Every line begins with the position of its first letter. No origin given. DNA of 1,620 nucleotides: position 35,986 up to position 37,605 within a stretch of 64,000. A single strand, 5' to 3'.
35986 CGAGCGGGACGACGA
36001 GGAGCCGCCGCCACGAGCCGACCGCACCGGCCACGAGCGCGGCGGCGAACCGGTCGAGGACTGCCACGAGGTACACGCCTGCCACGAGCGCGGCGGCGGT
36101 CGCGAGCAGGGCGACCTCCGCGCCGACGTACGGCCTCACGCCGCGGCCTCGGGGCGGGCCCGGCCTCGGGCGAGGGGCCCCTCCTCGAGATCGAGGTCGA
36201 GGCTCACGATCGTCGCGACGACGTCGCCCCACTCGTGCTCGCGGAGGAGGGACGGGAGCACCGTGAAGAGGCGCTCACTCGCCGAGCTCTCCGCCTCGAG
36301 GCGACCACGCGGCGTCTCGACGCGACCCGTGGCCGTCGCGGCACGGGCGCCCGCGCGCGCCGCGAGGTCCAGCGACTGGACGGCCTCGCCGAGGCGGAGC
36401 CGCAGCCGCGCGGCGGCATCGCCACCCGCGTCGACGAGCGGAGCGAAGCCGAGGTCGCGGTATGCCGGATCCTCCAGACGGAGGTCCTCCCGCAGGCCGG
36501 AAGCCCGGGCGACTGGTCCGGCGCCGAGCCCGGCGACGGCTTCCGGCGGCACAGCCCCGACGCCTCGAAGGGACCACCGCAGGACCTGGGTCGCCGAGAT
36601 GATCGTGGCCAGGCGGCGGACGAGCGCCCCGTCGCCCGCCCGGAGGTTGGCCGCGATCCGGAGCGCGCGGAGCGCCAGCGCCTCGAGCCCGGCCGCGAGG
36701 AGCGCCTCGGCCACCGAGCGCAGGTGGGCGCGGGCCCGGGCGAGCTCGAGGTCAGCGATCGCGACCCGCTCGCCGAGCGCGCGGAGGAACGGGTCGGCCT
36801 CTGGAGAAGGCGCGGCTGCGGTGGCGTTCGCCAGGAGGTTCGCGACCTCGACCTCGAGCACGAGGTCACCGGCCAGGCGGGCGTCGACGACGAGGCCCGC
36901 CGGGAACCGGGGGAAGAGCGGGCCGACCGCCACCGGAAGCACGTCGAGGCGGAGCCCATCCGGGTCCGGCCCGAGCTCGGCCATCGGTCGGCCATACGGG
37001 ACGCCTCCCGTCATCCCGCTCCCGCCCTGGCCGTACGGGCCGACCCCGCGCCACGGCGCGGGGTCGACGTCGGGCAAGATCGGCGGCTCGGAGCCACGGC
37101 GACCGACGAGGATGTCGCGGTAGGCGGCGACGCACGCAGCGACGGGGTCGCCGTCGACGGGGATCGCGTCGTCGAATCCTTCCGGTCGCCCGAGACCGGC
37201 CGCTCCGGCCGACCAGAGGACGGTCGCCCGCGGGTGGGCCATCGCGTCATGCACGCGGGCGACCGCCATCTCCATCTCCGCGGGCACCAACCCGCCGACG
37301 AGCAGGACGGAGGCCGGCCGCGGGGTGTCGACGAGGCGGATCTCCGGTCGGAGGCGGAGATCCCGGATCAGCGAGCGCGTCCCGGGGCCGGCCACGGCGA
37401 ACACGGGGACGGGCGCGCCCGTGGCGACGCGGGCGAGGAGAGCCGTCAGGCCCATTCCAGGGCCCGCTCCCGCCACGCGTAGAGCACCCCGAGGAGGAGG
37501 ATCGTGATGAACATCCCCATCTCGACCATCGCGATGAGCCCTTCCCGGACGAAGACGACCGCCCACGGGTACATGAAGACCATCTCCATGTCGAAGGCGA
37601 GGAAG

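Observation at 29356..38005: Stripped-down complex-I-like operon (YHS - NuoA - NuoB::NuoD - H - J - K - L - M - N) with no electron-input or Fe-S subunits, embedded among copper genes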

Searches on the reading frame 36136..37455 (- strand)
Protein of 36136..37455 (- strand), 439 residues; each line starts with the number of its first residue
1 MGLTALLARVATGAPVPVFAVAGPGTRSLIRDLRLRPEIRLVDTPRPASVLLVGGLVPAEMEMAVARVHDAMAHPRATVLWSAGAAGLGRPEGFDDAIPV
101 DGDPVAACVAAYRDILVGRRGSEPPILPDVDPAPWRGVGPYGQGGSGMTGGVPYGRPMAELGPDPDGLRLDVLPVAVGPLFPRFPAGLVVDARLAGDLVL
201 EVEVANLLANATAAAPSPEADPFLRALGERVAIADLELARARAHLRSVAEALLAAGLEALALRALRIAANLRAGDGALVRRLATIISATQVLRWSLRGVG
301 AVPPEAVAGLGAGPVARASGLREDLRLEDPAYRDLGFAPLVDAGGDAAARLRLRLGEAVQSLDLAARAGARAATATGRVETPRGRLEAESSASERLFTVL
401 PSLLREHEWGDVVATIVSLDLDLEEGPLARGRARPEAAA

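Call 4: search_protein_families(library=pfam, max_evalue=0.01, proteins=[window:36136-37455:-])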
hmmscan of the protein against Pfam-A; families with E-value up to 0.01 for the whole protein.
window:36136-37455:- (439 aa): 1 family
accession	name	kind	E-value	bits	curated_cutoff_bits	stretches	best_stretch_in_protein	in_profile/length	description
PF00346.24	Complex1_49kDa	-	1.6e-11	44.2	24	1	280-374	64-161/271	Respiratory-chain NADH dehydrogenase, 49 Kd subunit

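Call 9: find_homologous_proteins(query=window:36136-37455:-, max_evalue=0.001)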
Query window:36136-37455:- (439 aa): 656 proteins with E <= 0.001 among 8000 candidates; the best 120 are listed.
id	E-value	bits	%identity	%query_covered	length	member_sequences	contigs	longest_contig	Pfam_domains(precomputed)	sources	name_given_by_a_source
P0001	5.8e-267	903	100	100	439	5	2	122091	PF00346.25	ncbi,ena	-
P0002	1.4e-166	573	66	100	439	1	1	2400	PF00346.25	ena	-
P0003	2.1e-166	572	65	97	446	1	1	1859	PF00346.25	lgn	-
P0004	4.8e-166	571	64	100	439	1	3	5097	PF00346.25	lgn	-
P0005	8.1e-163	560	64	100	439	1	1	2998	PF00346.25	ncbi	-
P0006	3.5e-162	558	64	100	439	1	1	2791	PF00346.25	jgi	jgi:hypothetical protein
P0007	4.8e-162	558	64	100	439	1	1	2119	PF00346.25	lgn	-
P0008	3.5e-161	555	63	100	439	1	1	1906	PF00346.25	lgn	-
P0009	4.1e-160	551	64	99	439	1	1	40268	PF00346.25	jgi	jgi:hypothetical protein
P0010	1.2e-159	550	63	98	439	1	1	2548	PF00346.25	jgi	jgi:hypothetical protein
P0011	3.3e-158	545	63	100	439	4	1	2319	PF00346.25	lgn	-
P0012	2.1e-157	543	63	100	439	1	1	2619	PF00346.25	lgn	-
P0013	3.0e-157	542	63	98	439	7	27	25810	PF00346.25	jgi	jgi:hypothetical protein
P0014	1.4e-156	540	61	100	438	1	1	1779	PF00346.25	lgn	-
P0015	2.0e-156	539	64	96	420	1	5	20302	PF00346.25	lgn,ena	-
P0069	6.6e-140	485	61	97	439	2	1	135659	PF00346.25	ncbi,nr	ncbi:MAG: hypothetical protein IT306_10090 [Chloroflexi bacterium]|nr:hypothetical protein [Chlorofl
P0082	3.8e-137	476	59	98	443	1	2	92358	PF00346.25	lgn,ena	-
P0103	1.3e-129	451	54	97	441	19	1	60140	PF00346.25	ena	-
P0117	2.5e-127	443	54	98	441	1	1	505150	PF00346.25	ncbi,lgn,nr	ncbi:MAG: hypothetical protein HYX53_03815 [Chloroflexi bacterium]|nr:hypothetical protein [Chlorofl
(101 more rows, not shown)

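Call 10: search_solved_structures(query=window:36136-37455:-, max_evalue=1, show_alignments=2)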
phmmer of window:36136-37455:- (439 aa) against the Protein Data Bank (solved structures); distinct sequences matched with E-value up to 1: 26.
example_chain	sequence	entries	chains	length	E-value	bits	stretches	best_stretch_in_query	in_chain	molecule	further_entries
6cfw_L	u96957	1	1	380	1.6e-05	27.2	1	291-368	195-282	Membrane-bound hydrogenase subunit alpha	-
7eu3_H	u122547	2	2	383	0.00042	22.5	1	286-368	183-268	NAD(P)H-quinone oxidoreductase subunit H, chloroplastic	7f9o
2fug_4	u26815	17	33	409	0.00054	22.2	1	291-373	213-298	NADH-quinone oxidoreductase chain 4 | NADH-QUINONE OXIDOREDUCTASE SUBUNIT 4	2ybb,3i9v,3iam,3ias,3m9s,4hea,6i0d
6hum_H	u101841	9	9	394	0.0035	19.5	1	289-367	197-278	NAD(P)H-quinone oxidoreductase subunit H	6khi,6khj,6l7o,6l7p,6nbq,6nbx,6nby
7q5y_B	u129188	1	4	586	0.0089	18.2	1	222-364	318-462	NADH-quinone oxidoreductase subunit C/D 2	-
7z0s_E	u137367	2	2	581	0.017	17.3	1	279-364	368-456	Formate hydrogenlyase subunit 5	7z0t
9grx_H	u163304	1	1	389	0.018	17.2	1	290-367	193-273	NAD(P)H-quinone oxidoreductase subunit H, chloroplastic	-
7wfg_H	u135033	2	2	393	0.065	15.3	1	286-367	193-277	NAD(P)H-quinone oxidoreductase subunit H, chloroplastic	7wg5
6g2j_B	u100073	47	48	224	0.14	14.3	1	44-89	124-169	NADH dehydrogenase [ubiquinone] iron-sulfur protein 7, mitochondrial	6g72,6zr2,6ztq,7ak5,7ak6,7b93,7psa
9f5x_E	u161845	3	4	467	0.32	13.1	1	277-365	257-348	NADH:ubiquinone oxidoreductase 49 kD subunit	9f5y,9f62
8b9z_B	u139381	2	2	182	0.39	12.8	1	44-89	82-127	LD31474p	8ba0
5lc5_B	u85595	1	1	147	0.41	12.7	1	44-89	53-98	NADH dehydrogenase [ubiquinone] iron-sulfur protein 7, mitochondrial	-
7zeb_6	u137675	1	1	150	0.43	12.6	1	44-89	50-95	NADH dehydrogenase [ubiquinone] iron-sulfur protein 7, mitochondrial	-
7v2c_C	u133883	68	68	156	0.45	12.6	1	44-89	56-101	NADH dehydrogenase [ubiquinone] iron-sulfur protein 7,mitochondrial | NADH dehydrogenase [ubiquinone] iron-sulfur protein 7, mitochondrial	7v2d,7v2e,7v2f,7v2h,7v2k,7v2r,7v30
9w2u_B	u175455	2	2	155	0.45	12.6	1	44-89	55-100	NADH dehydrogenase [ubiquinone] iron-sulfur protein 7, mitochondrial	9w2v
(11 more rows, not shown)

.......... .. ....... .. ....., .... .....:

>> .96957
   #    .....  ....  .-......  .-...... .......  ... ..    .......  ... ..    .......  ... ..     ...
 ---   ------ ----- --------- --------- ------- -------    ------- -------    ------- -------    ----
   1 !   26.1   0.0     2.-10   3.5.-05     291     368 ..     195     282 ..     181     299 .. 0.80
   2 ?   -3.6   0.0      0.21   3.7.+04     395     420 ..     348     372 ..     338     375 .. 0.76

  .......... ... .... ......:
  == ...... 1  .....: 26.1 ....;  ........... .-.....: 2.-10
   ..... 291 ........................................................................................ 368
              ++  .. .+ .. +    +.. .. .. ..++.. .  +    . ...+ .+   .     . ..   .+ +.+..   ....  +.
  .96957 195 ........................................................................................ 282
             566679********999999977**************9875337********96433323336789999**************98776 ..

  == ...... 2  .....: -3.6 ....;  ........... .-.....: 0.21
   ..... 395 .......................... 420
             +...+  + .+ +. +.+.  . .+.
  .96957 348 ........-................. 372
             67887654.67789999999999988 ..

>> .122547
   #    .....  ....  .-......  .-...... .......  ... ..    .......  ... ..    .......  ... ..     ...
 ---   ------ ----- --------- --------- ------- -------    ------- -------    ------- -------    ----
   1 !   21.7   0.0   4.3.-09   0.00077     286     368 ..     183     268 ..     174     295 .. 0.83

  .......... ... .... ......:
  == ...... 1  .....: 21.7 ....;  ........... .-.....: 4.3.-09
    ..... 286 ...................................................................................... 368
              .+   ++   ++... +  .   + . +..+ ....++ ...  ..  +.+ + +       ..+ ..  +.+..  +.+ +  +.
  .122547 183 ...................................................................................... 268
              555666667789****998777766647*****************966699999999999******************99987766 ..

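Call 11: find_encoding_contigs(protein=P0001, flank=10000, max_places=3)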
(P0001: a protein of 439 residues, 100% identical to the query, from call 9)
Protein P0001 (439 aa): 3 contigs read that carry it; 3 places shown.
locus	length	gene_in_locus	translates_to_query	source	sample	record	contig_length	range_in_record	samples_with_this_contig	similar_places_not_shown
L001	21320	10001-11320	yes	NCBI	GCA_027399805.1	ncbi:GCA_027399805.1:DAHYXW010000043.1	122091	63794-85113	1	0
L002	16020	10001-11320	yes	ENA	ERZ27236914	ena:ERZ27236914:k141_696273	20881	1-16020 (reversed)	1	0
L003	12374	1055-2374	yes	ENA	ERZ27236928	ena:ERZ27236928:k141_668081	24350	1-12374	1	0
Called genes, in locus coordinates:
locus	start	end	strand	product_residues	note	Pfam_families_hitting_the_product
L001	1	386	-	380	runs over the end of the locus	PF07732:Cu-oxidase_3, PF00394:Cu-oxidase, PF07731:Cu-oxidase_2, PF07732:Cu-oxidase_3 (weak)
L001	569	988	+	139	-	PF03965:Penicillinase_R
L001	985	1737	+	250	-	-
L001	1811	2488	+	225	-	PF13191:AAA_16 (weak), PF00005:ABC_tran, PF13304:AAA_21 (faint)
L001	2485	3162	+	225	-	PF03379:CcmB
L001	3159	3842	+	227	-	PF01578:Cytochrom_C_asm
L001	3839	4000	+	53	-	-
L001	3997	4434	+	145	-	PF03100:CcmE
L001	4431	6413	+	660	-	PF01578:Cytochrom_C_asm, PF16327:CcmF_C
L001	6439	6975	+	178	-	PF00578:AhpC-TSA, PF08534:Redoxin, PF00085:Thioredoxin (weak)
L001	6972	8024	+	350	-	PF03918:CcmH, PF13432:TPR_16, PF13424:TPR_12 (faint), PF13431:TPR_17 (faint), PF13428:TPR_14 (weak), PF13432:TPR_16, PF13414:TPR_11, PF14559:TPR_19, +3 more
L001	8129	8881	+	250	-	PF02535:Zip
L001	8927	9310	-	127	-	PF04945:YHS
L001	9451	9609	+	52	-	PF04945:YHS, PF06467:zf-FCS (weak)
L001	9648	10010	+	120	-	PF00507:Oxidored_q4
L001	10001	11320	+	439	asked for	PF00346:Complex1_49kDa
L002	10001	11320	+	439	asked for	PF00346:Complex1_49kDa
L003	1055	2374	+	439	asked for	PF00346:Complex1_49kDa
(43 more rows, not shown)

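Call 12: find_encoding_contigs(protein=P0117, flank=10000, max_places=2)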
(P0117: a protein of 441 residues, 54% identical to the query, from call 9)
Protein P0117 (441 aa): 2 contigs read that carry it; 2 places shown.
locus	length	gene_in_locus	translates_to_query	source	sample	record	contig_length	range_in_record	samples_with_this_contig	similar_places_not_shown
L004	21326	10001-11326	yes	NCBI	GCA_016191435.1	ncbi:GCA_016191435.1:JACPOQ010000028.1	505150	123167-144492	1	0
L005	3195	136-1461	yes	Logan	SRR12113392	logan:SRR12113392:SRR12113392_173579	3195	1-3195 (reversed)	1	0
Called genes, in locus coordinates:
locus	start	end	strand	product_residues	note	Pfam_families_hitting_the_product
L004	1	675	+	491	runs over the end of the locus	PF01336:tRNA_anti-codon, PF00152:tRNA-synt_2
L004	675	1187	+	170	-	PF00293:NUDIX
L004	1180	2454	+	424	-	PF02403:Seryl_tRNA_N, PF00587:tRNA-synt_2b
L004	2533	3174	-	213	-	PF00574:CLP_protease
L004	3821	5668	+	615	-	PF00009:GTP_EFTU, PF01926:MMR_HSR1 (faint), PF22042:EF-G_D2 (weak), PF03144:GTP_EFTU_D2, PF14492:EFG_III (weak), PF00679:EFG_C, PF21018:BipA_C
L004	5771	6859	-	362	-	PF04389:Peptidase_M28, PF01546:Peptidase_M20, PF05343:Peptidase_M42 (weak), PF07687:M20_dimer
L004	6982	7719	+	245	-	PF13350:Y_phosphatase3, PF22784:PTP-SAK (faint), PF22785:Tc-R-P (faint)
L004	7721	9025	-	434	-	PF18152:DAHP_snth_FXD, PF00793:DAHP_synth_1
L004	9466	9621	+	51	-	PF04945:YHS, PF06467:zf-FCS (weak)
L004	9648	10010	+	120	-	PF00507:Oxidored_q4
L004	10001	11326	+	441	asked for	PF00346:Complex1_49kDa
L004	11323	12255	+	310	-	PF00146:NADHdh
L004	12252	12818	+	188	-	PF00499:Oxidored_q3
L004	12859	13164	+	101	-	PF00420:Oxidored_q2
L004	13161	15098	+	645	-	PF00361:Proton_antipo_M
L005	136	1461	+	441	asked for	PF00346:Complex1_49kDa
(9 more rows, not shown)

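Call 18: search_solved_structures(query=A1, max_evalue=1, show_alignments=4)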
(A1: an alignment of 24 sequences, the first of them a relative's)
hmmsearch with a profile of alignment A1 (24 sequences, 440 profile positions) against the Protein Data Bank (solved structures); distinct sequences matched with E-value up to 1: 93 (the best 60 are shown).
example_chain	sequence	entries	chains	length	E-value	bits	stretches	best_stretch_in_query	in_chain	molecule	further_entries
6hum_H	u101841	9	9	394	6.9e-10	41.5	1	279-369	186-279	NAD(P)H-quinone oxidoreductase subunit H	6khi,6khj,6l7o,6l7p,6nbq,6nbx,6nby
7q5y_B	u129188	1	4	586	1.1e-08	37.5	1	279-367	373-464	NADH-quinone oxidoreductase subunit C/D 2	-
7eu3_H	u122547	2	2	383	1.7e-08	36.8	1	282-371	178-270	NAD(P)H-quinone oxidoreductase subunit H, chloroplastic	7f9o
9grx_H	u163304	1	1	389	1.8e-08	36.8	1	283-369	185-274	NAD(P)H-quinone oxidoreductase subunit H, chloroplastic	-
7wfg_H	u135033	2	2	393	2.3e-08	36.5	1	279-369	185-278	NAD(P)H-quinone oxidoreductase subunit H, chloroplastic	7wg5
6h8k_C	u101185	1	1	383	2.9e-07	32.8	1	276-379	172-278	NUCM protein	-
4wz7_C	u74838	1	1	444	3.4e-07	32.6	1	276-378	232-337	NUCM protein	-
7b0n_D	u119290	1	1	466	3.9e-07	32.4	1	276-378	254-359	NUCM protein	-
6gcs_C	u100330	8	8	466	3.9e-07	32.4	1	276-378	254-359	49-KDA PROTEIN (NUCM) | Subunit NUCM of NADH:Ubiquinone Oxidoreductase (Complex I) | NUCM protein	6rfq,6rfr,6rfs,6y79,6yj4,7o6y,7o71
9f5x_E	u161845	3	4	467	5.2e-07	32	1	274-394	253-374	NADH:ubiquinone oxidoreductase 49 kD subunit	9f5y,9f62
2fug_4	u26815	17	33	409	7.4e-07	31.5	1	283-373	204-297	NADH-quinone oxidoreductase chain 4 | NADH-QUINONE OXIDOREDUCTASE SUBUNIT 4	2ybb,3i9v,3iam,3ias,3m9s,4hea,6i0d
8e9g_D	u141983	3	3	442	1.3e-06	30.6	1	279-368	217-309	NADH-quinone oxidoreductase subunit D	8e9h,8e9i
6cfw_L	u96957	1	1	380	2.1e-06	30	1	297-373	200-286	Membrane-bound hydrogenase subunit alpha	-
7aqr_D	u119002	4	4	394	2.5e-06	29.7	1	215-368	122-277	NADH dehydrogenase subunit 7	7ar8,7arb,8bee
8bpx_D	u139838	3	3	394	2.5e-06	29.7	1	215-368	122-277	NADH dehydrogenase [ubiquinone] iron-sulfur protein 2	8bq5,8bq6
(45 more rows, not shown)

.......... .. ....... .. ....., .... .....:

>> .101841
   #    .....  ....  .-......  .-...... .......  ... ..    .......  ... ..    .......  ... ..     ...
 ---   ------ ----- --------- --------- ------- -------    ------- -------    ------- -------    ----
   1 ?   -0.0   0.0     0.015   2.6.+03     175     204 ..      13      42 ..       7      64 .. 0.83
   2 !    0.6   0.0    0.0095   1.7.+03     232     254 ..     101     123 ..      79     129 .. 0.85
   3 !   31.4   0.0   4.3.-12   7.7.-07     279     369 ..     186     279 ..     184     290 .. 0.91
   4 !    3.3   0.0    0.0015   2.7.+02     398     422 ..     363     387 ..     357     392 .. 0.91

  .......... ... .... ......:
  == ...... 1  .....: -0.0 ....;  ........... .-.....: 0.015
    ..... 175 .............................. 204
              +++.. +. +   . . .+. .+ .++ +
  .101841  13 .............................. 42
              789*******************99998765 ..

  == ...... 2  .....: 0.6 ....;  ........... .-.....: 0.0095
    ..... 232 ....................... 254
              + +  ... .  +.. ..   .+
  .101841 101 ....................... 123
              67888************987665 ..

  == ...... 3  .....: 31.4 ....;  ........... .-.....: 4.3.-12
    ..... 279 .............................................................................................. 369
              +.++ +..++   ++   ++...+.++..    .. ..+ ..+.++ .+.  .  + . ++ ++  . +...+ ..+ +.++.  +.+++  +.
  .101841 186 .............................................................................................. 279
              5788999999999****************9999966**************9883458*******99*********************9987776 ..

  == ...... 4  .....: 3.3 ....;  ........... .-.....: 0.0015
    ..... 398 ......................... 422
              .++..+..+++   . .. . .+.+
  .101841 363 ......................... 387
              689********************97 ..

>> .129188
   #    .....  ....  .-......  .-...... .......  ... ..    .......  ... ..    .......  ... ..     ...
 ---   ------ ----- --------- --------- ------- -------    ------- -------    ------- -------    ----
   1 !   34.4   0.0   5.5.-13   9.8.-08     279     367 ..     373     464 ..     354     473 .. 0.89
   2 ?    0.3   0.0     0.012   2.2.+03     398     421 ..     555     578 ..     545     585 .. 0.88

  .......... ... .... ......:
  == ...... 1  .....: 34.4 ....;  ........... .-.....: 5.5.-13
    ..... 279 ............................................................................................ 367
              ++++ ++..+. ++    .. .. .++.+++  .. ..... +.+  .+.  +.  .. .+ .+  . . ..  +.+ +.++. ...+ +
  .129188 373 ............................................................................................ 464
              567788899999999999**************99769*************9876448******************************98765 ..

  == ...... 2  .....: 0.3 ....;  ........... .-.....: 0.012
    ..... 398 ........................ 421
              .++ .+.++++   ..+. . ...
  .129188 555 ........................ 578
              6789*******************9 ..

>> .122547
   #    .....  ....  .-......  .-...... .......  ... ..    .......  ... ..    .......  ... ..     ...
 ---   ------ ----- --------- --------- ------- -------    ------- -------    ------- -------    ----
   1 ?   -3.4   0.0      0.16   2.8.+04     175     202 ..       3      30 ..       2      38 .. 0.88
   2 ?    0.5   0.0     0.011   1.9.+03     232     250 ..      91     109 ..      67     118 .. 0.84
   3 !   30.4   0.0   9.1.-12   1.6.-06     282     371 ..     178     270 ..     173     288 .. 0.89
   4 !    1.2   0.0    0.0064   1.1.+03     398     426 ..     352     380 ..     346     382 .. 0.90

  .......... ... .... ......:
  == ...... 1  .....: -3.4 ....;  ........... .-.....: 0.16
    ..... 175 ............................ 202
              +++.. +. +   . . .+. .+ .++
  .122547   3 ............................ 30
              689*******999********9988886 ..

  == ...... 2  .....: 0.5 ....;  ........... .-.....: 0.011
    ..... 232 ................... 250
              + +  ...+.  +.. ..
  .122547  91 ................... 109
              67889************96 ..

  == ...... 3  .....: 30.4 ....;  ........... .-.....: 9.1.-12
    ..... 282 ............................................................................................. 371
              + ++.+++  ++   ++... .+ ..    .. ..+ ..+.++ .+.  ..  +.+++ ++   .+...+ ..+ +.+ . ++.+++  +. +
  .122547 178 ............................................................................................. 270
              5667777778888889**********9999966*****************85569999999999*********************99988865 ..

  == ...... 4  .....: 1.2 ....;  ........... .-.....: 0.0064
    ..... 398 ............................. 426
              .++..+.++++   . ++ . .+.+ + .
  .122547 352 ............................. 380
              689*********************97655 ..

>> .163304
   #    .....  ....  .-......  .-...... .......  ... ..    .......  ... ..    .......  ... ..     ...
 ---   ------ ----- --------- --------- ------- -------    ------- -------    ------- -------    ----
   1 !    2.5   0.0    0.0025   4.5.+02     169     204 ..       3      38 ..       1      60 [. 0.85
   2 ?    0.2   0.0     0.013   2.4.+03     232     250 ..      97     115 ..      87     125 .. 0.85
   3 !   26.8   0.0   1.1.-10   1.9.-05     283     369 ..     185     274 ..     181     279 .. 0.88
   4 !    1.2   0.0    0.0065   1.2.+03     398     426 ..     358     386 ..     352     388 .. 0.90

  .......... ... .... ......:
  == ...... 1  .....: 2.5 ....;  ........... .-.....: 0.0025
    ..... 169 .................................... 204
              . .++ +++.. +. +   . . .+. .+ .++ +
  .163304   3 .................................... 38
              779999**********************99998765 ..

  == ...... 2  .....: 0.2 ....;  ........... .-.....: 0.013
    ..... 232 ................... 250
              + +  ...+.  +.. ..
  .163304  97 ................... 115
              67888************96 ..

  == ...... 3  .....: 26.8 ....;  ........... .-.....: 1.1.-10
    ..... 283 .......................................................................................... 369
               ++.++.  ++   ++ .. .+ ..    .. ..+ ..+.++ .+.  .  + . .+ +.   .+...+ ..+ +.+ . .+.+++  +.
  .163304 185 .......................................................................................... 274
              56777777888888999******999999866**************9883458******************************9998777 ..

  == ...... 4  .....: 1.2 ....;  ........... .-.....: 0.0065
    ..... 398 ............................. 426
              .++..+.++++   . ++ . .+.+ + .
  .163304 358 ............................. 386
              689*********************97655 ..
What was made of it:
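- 36136..37455 (-): Fused NuoB-like (about 1-125) :: invariant Gly-rich linker (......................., 135-157) :: shortened NuoD-like domain (about 160-439). There are no N2 cysteines, no NiFe cysteines and no quinone-site His38/Tyr87 equivalents. About 30- and about 55-residue deletions relative to NdhH (call 18).
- On Respiratory complex I (Nuo / NDH-1): The B-like domain is homologous (profile against PSST, E about 4e-5, call 18).
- On Ehr complexes: The profile matches NdhH/NuoD best (7e-10 to 1e-6), ahead of MbhL (2e-6) and HycE (2e-5) (call 18).
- Checked: A 24-sequence family profile matches NuoD/NdhH collinearly over residues 175-425, and PSST/NuoB over residues 43-82 (E about 4e-5) (call 18).
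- The His38 position is Pro, and the Tyr87 segment is deleted (call 18).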
